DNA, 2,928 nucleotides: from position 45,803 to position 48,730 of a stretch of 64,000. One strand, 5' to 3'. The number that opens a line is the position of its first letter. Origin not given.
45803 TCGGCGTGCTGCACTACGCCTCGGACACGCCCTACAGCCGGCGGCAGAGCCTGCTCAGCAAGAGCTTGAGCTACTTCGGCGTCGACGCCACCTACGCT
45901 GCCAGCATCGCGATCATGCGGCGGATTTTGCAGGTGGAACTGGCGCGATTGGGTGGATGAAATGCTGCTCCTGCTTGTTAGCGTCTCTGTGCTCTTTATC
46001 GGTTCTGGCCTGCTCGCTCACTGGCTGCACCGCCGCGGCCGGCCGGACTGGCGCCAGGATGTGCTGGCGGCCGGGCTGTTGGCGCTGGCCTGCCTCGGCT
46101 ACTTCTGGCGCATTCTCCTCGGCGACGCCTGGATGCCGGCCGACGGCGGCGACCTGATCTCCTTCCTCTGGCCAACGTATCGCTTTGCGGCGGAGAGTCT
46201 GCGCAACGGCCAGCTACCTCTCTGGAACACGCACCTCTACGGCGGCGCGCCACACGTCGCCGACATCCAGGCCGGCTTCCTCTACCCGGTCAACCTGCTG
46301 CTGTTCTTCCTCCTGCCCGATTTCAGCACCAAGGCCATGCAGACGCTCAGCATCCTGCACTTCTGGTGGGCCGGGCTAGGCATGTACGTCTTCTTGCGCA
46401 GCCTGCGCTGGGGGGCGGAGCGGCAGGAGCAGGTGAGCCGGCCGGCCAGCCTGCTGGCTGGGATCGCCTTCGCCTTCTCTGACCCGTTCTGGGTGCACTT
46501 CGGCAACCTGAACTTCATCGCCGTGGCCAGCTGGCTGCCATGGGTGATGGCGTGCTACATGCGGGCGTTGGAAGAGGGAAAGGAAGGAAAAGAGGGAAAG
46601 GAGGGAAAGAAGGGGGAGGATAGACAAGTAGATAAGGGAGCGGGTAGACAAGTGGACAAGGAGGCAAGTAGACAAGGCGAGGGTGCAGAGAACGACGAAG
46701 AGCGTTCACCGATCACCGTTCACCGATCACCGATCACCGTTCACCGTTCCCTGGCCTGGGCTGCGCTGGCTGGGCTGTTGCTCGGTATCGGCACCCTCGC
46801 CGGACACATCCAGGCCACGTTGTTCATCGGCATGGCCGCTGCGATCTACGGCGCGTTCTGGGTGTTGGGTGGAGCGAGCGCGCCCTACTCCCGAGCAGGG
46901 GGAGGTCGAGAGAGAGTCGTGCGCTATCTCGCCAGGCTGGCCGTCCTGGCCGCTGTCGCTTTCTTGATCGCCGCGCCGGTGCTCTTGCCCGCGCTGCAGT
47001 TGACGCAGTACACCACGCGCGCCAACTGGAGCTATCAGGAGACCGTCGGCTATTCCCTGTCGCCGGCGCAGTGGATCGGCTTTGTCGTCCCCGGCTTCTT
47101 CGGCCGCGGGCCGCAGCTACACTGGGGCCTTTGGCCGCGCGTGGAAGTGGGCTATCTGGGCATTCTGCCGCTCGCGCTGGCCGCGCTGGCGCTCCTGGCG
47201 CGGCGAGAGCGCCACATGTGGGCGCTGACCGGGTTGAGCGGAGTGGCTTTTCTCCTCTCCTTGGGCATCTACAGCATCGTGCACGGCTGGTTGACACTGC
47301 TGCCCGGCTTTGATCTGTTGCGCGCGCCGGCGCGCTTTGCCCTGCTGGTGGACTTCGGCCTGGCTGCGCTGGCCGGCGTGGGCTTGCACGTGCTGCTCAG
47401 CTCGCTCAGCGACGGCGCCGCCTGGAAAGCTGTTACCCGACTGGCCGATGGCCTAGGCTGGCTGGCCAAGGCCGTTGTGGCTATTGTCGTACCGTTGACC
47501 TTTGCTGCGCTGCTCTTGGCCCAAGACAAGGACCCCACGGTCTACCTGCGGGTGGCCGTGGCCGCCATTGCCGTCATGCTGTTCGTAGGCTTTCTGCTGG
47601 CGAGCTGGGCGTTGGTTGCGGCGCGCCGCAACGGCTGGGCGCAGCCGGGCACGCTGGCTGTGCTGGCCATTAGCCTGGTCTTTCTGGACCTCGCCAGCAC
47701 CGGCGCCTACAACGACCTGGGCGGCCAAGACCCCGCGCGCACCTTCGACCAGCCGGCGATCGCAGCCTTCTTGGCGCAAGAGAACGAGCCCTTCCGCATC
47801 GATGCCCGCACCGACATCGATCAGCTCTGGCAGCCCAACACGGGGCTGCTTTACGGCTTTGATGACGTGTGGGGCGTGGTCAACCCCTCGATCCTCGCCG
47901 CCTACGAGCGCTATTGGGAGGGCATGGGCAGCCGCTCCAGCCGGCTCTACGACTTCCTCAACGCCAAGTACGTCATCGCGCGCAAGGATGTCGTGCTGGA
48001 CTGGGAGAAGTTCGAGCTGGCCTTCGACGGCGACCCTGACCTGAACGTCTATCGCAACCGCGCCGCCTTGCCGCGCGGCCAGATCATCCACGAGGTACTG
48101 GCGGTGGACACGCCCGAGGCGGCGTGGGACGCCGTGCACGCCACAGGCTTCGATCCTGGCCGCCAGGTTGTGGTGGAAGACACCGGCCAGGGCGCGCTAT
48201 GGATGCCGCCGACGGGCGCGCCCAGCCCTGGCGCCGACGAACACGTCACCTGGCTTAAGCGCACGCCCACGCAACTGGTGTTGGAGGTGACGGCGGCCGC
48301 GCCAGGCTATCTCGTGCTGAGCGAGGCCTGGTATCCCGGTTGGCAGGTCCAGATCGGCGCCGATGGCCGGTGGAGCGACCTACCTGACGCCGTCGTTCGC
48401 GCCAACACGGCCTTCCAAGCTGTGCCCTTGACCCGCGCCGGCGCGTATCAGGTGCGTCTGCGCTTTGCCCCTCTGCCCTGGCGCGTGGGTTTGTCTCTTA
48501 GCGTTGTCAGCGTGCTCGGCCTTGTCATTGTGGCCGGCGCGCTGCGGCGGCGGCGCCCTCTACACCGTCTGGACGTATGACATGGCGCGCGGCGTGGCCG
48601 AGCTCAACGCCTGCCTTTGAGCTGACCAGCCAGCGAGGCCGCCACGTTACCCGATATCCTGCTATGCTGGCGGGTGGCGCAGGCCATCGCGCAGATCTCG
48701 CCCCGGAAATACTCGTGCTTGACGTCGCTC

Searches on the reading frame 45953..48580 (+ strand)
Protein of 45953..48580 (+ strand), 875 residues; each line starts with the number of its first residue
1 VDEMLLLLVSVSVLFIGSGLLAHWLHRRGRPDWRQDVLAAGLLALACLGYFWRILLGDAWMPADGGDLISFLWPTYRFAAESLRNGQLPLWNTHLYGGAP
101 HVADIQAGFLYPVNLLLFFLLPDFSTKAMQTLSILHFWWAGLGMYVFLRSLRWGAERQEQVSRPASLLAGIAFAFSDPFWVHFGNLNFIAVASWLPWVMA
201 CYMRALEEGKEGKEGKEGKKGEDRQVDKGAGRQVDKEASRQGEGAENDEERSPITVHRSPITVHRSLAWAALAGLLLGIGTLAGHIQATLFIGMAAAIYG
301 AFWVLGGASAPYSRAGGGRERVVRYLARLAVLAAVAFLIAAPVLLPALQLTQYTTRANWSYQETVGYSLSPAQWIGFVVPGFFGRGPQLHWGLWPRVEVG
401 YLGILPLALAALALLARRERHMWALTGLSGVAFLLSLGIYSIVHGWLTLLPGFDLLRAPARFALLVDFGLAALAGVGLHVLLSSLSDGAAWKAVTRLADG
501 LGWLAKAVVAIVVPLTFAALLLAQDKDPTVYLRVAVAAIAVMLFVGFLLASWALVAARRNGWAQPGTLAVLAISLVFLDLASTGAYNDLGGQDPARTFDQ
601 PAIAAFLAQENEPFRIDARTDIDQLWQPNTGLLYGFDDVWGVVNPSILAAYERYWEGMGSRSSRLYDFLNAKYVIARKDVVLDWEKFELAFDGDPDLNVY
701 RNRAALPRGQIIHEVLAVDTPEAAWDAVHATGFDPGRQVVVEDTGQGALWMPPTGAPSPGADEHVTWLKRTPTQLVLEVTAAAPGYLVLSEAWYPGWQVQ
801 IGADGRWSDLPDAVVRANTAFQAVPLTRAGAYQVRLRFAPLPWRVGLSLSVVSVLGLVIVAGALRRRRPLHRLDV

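Call 26: find_homologous_proteins(query=window:45953-48580:+, max_evalue=1e-20)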
Query window:45953-48580:+ (875 aa): 1043 proteins with E <= 1e-20 among 8000 candidates; the best 120 are listed.
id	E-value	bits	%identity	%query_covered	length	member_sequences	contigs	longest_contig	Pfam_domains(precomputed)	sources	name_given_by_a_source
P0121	0.0e+0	1169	65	97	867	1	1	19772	-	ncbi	-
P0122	0.0e+0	1160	65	96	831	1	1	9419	-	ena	-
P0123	0.0e+0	1160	62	98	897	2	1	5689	PF09586.17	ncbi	ncbi:MAG: hypothetical protein WA040_23260 [Anaerolineae bacterium]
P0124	0.0e+0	1158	65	95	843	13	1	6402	PF09586.17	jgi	-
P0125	0.0e+0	1155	63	99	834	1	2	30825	PF09586.17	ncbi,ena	-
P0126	0.0e+0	1155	62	97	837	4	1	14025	-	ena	-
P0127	0.0e+0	1155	64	97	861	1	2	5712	PF09586.17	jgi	jgi:hypothetical protein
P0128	0.0e+0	1153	65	95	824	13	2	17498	PF09586.17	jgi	-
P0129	0.0e+0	1150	63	96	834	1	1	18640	PF09586.17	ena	-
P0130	0.0e+0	1148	64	96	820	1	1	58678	-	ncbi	-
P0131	0.0e+0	1140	63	97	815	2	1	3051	-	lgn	-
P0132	0.0e+0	1140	64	96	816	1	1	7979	PF09586.17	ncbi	-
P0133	0.0e+0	1139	62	99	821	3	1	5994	PF09586.17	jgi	jgi:hypothetical protein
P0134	0.0e+0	1130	62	98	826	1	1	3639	-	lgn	-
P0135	0.0e+0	1129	62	99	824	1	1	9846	PF09586.17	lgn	-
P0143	0.0e+0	1053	82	67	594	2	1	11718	PF09586.17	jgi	jgi:hypothetical protein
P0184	5.8e-237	807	64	67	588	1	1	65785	-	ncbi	ncbi:MAG: hypothetical protein R2844_20685 [Caldilineales bacterium]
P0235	3.3e-227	775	66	64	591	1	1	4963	PF01654.23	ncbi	-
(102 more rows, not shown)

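Call 27: search_protein_families(library=pfam, proteins=[window:45953-48580:+], max_evalue=0.01)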
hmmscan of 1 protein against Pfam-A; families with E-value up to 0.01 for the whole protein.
window:45953-48580:+ (875 aa): 1 family
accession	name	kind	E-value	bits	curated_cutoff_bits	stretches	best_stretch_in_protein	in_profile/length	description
PF09586.16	YfhO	-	7.1e-10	38.3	28.5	2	110-210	73-167/835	Bacterial membrane protein YfhO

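Call 40: find_encoding_contigs(protein=P0121, flank=8000, max_places=2)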
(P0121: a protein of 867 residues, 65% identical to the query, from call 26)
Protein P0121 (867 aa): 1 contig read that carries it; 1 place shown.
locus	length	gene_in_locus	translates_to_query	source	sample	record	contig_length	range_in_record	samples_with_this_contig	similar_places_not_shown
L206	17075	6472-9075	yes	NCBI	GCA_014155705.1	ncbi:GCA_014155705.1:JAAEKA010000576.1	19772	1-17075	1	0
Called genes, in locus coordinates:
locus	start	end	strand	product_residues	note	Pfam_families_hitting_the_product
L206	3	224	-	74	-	?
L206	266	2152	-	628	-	PF03853:YjeF_N, PF01256:Carb_kinase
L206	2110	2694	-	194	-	-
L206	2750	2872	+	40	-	-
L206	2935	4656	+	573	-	PF21850:DUF6909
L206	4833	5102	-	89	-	-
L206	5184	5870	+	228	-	PF13304:AAA_21, PF13175:AAA_15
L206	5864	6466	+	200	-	PF14103:DUF4276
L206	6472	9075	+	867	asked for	-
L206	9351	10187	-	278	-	PF00034:Cytochrom_C, PF13442:Cytochrome_CBB3, PF00034:Cytochrom_C, PF13442:Cytochrome_CBB3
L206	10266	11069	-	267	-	PF00034:Cytochrom_C, PF13442:Cytochrome_CBB3 (weak), PF00034:Cytochrom_C (weak)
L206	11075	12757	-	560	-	PF00033:Cytochrome_B, PF13631:Cytochrom_B_N_2, PF00032:Cytochrom_B_C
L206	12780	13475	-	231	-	PF00355:Rieske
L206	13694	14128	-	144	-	PF00472:RF-1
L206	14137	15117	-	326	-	-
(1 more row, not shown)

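Call 75: find_encoding_contigs(protein=P0125, flank=6000, max_places=2)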
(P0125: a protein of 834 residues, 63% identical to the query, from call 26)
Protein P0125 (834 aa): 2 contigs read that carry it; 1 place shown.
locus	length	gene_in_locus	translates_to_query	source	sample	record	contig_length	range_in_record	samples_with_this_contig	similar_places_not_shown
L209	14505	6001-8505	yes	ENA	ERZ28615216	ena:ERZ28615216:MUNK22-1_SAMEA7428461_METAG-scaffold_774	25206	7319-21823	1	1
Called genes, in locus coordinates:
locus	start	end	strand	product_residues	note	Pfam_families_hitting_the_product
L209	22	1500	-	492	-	-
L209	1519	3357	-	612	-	PF03853:YjeF_N, PF01256:Carb_kinase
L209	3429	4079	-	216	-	-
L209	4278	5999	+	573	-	PF21850:DUF6909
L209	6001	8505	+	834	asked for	PF09586:YfhO (weak)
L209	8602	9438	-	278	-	PF14495:Cytochrom_C550 (faint), PF00034:Cytochrom_C, PF13442:Cytochrome_CBB3, PF00034:Cytochrom_C, PF13442:Cytochrome_CBB3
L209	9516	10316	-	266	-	PF00034:Cytochrom_C, PF13442:Cytochrome_CBB3 (weak), PF00034:Cytochrom_C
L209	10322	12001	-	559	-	PF00033:Cytochrome_B, PF13631:Cytochrom_B_N_2, PF00032:Cytochrom_B_C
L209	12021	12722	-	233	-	PF00355:Rieske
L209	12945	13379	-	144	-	PF00472:RF-1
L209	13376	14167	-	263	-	PF06271:RDD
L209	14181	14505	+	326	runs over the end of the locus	PF28475:DUF8413, PF01944:SpoIIM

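Call 76: find_encoding_contigs(protein=P0133, flank=3000, max_places=1)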
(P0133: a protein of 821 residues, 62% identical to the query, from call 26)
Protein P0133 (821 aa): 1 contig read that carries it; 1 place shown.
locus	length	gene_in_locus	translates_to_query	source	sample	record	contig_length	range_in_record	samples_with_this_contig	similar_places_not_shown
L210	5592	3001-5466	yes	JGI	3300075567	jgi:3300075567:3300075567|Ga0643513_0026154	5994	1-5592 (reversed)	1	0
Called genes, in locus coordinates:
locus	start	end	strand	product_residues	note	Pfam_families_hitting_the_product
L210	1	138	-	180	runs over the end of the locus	?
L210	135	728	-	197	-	-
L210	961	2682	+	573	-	PF21850:DUF6909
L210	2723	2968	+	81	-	-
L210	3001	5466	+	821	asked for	PF09586:YfhO (faint)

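Call 77: find_encoding_contigs(protein=P0129, flank=6000, max_places=1)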
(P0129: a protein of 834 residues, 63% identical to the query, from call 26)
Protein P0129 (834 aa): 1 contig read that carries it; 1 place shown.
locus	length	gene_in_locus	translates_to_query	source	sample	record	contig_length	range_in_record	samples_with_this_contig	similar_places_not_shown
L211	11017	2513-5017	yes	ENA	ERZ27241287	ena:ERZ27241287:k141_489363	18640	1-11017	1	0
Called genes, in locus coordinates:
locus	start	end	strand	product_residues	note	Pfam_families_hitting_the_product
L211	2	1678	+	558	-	?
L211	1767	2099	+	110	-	-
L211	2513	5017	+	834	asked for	PF09586:YfhO (faint)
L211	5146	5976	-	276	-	PF14495:Cytochrom_C550 (faint), PF00034:Cytochrom_C, PF13442:Cytochrome_CBB3, PF00034:Cytochrom_C, PF13442:Cytochrome_CBB3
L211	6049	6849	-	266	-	PF00034:Cytochrom_C, PF13442:Cytochrome_CBB3 (weak), PF00034:Cytochrom_C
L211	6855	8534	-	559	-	PF00033:Cytochrome_B, PF13631:Cytochrom_B_N_2, PF00032:Cytochrom_B_C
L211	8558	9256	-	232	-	PF00355:Rieske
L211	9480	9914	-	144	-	PF00472:RF-1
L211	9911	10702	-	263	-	PF06271:RDD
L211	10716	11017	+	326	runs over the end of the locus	PF28475:DUF8413, PF01944:SpoIIM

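Call 86: find_encoding_contigs(protein=P0143, flank=3000, max_places=1)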
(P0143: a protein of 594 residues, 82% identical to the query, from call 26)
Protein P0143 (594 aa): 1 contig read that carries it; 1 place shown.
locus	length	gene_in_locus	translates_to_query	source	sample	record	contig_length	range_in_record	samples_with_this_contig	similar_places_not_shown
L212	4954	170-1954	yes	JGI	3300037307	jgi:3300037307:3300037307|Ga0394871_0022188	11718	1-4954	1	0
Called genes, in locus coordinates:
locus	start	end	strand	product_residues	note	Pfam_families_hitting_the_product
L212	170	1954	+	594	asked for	PF09586:YfhO (faint)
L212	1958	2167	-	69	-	-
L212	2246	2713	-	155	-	PF03682:UPF0158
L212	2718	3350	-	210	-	PF05685:Uma2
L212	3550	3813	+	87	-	PF03683:UPF0175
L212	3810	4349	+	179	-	PF11848:DUF3368, PF20698:PIN-TPR-GreABC (faint)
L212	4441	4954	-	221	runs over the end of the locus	PF14512:TM1586_NiRdase (faint), PF00881:Nitroreductase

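Call 87: find_encoding_contigs(protein=P0184, flank=3000, max_places=1)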
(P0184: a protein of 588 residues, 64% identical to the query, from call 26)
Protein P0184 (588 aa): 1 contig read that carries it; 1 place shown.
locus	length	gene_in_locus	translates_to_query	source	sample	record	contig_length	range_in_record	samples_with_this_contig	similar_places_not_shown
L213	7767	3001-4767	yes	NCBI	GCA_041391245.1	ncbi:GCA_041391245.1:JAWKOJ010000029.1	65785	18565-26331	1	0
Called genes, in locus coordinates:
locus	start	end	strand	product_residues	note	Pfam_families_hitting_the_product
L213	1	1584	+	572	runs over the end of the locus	PF21850:DUF6909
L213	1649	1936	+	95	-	PF02604:PhdYeFM_antitox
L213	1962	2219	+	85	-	PF06769:YoeB_toxin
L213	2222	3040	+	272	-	-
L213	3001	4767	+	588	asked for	-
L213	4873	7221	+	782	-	PF01368:DHH, PF02272:DHHA1, PF17768:RecJ_OB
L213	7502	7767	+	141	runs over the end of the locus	PF08332:CaMKII_AD, PF13474:SnoaL_3 (weak), PF14534:DUF4440 (weak)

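Call 89: find_encoding_contigs(protein=P0235, flank=1500, max_places=1)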
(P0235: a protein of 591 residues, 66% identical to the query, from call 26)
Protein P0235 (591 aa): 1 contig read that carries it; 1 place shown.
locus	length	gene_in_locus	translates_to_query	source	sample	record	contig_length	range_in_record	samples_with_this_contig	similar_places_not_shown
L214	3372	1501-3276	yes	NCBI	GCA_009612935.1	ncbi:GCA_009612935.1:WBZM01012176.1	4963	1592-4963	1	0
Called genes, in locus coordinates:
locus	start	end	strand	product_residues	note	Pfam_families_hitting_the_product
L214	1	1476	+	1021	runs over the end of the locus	?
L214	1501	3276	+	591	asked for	PF01654:Cyt_bd_oxida_I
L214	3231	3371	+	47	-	?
